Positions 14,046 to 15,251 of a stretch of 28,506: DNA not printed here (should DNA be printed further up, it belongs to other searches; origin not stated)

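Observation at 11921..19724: Periplasm-targeted glycoside oxidation locus: Tat hitch-hiker GMC dehydrogenases flanking two Tat-exported xylose-isomerase-like TIM barrels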

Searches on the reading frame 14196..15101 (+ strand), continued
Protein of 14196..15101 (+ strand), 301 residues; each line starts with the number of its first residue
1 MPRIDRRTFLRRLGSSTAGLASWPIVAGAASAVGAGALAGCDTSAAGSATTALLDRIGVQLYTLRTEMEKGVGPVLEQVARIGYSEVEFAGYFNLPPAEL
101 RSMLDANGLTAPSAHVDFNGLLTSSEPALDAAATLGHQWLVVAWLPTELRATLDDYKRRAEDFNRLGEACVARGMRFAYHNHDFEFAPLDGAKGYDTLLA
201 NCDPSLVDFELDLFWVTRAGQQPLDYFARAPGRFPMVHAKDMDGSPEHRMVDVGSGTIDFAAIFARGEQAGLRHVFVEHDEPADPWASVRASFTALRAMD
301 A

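Call 78: search_solved_structures(query=A1, max_evalue=0.1)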
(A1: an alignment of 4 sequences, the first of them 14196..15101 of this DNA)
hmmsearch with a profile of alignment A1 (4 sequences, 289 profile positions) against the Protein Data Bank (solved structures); distinct sequences matched with E-value up to 0.1: 16.
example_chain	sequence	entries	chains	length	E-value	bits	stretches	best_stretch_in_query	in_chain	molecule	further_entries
8tct_A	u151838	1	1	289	4.4e-46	160.4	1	34-284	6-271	Sugar phosphate isomerase/epimerase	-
8tcd_B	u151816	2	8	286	6.1e-46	160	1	38-284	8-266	Sugar phosphate isomerase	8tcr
8tcs_D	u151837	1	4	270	1e-45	159.3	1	39-284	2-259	Xylose isomerase-like TIM barrel domain-containing protein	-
3l23_A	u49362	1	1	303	3.8e-42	147.5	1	37-285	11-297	Sugar phosphate isomerase/epimerase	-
3obe_A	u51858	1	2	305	7e-42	146.6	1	34-286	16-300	Sugar phosphate isomerase/epimerase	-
8bvk_A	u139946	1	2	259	1.7e-40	142.1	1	39-285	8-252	Xylose isomerase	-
3cny_A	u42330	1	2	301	1.9e-13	53.3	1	128-287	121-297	Inositol catabolism protein IolE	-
9zmu_A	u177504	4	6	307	1.2e-09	40.8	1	57-263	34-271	Iole protein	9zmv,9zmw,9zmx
3lmz_A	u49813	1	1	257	1.6e-09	40.5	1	157-287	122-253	Putative sugar isomerase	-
8z1i_A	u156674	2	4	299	1e-05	28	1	53-257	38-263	Art22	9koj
4kw2_A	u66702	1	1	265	0.00063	22.1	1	156-286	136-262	Uncharacterized protein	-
3vni_A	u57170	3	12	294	0.0018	20.6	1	50-201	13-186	Xylose isomerase domain protein TIM barrel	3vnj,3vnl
7e9w_A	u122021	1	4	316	0.0018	20.6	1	49-201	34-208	D-psicose 3-epimerase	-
3vnk_A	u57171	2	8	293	0.0018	20.6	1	50-201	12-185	Xylose isomerase domain protein TIM barrel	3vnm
3p6l_A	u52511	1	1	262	0.0022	20.3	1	199-286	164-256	Sugar phosphate isomerase/epimerase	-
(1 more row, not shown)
